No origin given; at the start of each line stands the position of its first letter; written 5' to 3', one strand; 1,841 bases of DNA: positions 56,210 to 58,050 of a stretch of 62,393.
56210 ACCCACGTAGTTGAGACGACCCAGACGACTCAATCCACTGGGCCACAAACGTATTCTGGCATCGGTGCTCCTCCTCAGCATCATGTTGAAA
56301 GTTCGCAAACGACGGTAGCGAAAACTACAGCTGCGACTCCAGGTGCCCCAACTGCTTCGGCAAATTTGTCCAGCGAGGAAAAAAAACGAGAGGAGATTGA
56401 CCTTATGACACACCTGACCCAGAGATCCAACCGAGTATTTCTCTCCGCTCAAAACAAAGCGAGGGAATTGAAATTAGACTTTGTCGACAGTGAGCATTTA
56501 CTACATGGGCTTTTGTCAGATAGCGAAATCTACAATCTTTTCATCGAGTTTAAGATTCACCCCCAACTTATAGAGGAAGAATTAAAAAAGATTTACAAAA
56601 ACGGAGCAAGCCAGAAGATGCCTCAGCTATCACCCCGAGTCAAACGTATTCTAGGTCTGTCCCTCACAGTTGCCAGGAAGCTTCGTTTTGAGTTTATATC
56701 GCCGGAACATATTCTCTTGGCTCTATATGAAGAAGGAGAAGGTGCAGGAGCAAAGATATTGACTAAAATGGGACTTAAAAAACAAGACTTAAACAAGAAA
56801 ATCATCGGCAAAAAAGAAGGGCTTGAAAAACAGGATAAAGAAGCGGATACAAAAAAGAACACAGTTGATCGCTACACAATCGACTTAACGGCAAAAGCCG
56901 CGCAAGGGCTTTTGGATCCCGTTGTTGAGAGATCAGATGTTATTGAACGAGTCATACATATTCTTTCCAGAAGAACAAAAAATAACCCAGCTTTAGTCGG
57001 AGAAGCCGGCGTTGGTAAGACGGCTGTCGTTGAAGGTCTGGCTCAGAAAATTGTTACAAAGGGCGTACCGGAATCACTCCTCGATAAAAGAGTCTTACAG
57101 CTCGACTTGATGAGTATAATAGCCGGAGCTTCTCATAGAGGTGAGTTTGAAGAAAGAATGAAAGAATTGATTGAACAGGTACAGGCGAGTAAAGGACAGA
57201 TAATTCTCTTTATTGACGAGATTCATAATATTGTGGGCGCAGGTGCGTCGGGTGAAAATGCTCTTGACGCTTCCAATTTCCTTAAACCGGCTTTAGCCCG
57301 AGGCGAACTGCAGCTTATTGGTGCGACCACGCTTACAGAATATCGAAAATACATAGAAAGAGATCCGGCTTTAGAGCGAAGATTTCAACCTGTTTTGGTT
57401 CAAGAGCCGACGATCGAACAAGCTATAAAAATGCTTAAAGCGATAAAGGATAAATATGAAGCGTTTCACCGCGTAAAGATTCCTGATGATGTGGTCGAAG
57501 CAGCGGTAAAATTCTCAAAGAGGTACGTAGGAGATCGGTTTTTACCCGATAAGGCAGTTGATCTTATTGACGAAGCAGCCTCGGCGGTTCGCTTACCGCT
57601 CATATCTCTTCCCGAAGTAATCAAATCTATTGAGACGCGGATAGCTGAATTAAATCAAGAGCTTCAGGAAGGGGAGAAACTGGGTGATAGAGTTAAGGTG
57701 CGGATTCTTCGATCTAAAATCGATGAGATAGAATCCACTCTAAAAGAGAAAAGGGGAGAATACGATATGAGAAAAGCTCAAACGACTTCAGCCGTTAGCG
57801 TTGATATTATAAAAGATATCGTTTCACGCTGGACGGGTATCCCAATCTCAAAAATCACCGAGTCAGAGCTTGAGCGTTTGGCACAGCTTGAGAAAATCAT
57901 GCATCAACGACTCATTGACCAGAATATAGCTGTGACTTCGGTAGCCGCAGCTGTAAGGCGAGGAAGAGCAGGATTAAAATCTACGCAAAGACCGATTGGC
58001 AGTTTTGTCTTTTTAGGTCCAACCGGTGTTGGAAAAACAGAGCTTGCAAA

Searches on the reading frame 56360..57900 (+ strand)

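Call 37: search_solved_structures(query=window:56360-57900:+, max_evalue=1e-30, show_alignments=2)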
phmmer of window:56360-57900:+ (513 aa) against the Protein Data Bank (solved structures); distinct sequences matched with E-value up to 1e-30: 44.
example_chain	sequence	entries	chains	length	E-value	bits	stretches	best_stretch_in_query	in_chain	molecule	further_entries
3j3s_A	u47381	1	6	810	1.8e-128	432.5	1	72-513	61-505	Negative regulator of genetic competence ClpC/MecB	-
6em8_A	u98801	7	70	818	4.5e-128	431.2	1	17-511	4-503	ATP-dependent Clp protease ATP-binding subunit ClpC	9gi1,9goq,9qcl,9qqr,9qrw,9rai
6em9_A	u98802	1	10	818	4.5e-128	431.2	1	17-511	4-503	ATP-dependent Clp protease ATP-binding subunit ClpC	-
3j3r_A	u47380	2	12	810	1e-127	430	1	72-513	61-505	Negative regulator of genetic competence ClpC/MecB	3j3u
7abr_A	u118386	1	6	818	1.1e-127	429.9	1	72-513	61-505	Negative regulator of genetic competence ClpC/MecB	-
3j3t_A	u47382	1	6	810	1.9e-127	429.1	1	72-513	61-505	Negative regulator of genetic competence ClpC/MecB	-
8a8u_A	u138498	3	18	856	3.8e-119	401.8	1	18-512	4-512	ATP-dependent Clp protease ATP-binding subunit ClpC1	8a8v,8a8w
3pxi_A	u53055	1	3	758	9.2e-114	384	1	80-513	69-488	Negative regulator of genetic competence ClpC/MecB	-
6dju_A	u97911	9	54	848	1.6e-110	373.3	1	46-478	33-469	Chaperone protein ClpB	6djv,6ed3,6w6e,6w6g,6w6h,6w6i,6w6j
3pxg_A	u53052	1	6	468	5.9e-108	364.9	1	71-493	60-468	Negative regulator of genetic competence ClpC/MecB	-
6og3_E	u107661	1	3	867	3.9e-106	358.9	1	90-472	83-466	Hyperactive disaggregase ClpB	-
6oax_C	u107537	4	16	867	4.8e-106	358.6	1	87-473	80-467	Hyperactive disaggregase ClpB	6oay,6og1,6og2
4d2q_A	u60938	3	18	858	3.4e-105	355.8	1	89-474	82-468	CLPB | CHAPERONE PROTEIN CLPB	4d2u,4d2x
6qs4_A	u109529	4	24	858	1.4e-104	353.7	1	87-472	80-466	Chaperone protein ClpB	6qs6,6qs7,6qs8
5ofo_C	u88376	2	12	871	1.6e-104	353.5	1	91-473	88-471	Chaperone protein ClpB,ATP-dependent Clp protease ATP-binding subunit ClpA,Chaperone prote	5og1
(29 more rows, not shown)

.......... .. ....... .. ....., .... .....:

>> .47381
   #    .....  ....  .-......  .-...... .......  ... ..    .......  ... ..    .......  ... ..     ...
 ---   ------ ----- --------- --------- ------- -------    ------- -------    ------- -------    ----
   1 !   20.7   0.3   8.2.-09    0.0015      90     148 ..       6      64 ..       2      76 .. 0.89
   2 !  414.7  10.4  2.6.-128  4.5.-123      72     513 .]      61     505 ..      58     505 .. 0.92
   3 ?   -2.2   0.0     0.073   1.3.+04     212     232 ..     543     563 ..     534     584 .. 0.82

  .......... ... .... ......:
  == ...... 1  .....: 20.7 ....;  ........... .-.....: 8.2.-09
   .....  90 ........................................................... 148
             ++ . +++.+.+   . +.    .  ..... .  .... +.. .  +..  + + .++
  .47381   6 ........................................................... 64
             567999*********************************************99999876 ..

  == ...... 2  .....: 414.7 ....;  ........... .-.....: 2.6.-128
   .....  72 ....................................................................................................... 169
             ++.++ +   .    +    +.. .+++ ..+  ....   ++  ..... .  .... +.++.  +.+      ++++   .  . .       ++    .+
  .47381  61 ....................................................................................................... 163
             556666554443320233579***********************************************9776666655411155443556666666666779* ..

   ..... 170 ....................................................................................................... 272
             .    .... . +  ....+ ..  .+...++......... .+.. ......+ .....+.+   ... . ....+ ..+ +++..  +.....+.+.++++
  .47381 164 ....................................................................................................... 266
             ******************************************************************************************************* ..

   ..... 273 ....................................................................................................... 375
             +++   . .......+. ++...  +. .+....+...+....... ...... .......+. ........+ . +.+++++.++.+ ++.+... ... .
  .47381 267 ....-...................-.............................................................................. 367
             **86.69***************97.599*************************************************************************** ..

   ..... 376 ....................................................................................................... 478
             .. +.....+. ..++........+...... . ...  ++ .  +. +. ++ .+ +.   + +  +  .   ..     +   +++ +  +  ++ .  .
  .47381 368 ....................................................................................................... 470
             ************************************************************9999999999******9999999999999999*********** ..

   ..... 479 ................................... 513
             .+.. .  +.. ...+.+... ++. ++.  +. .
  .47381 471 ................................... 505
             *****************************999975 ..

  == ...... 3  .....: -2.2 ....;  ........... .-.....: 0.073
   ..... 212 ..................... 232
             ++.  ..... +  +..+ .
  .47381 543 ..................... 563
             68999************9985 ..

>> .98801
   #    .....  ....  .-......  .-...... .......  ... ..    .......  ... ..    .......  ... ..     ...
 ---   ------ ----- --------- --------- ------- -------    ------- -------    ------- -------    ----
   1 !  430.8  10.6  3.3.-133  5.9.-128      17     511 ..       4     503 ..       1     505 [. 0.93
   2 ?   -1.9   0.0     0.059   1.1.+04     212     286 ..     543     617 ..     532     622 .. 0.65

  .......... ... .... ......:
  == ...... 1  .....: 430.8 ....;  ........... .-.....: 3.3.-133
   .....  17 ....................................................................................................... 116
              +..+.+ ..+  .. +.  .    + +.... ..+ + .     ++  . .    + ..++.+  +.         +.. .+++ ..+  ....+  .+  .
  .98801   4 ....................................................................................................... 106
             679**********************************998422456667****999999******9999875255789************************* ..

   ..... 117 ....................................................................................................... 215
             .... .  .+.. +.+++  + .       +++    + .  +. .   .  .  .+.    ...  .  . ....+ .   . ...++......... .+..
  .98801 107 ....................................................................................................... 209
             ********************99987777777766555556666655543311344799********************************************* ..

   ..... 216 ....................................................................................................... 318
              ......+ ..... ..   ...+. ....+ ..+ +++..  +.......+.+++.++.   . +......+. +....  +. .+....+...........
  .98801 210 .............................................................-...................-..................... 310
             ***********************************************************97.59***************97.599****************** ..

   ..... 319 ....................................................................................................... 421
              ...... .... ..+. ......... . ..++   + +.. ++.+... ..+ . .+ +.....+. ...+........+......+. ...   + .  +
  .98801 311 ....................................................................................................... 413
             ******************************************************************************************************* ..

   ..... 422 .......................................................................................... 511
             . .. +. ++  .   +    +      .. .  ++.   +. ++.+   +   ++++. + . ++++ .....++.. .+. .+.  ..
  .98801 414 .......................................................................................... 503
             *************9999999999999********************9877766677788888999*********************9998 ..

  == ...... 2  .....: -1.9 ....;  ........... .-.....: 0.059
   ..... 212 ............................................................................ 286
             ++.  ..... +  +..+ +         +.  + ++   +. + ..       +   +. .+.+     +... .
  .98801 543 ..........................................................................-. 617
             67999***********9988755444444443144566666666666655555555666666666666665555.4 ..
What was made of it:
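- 56390..56990 (+): Clp N-domain (two Clp_N repeats) and the linker to NBD1. Call 37 (aligns to the S. aureus ClpC chain from residue 4).
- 57122..57151 (+): NBD1 pore loop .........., where ClpC/ClpB have KYRG. The aromatic Tyr is replaced by His. Call 37 (aligned to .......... of ClpC).
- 57602..57793 (+): Short ClpC-type M-domain coiled coil. Call 37: query 72-513 aligns as one uninterrupted stretch to B. subtilis ClpC 61-505 (nearly equal lengths) and 17-511 to S. aureus ClpC 4-503, across the M-domain.
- On ClpC subfamily: One uninterrupted alignment to ClpC 61-505 and 4-503, across the M-domain (call 37).
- On ClpB disaggregase: ClpB alignments end at about query 470, before the M-domain (call 37).
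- The alignment to ClpC runs through the M-domain as one uninterrupted stretch (call 37). ClpC-type architecture is intact throughout (call 37). The M-domain that controls the resting state in ClpC is retained (call 37).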
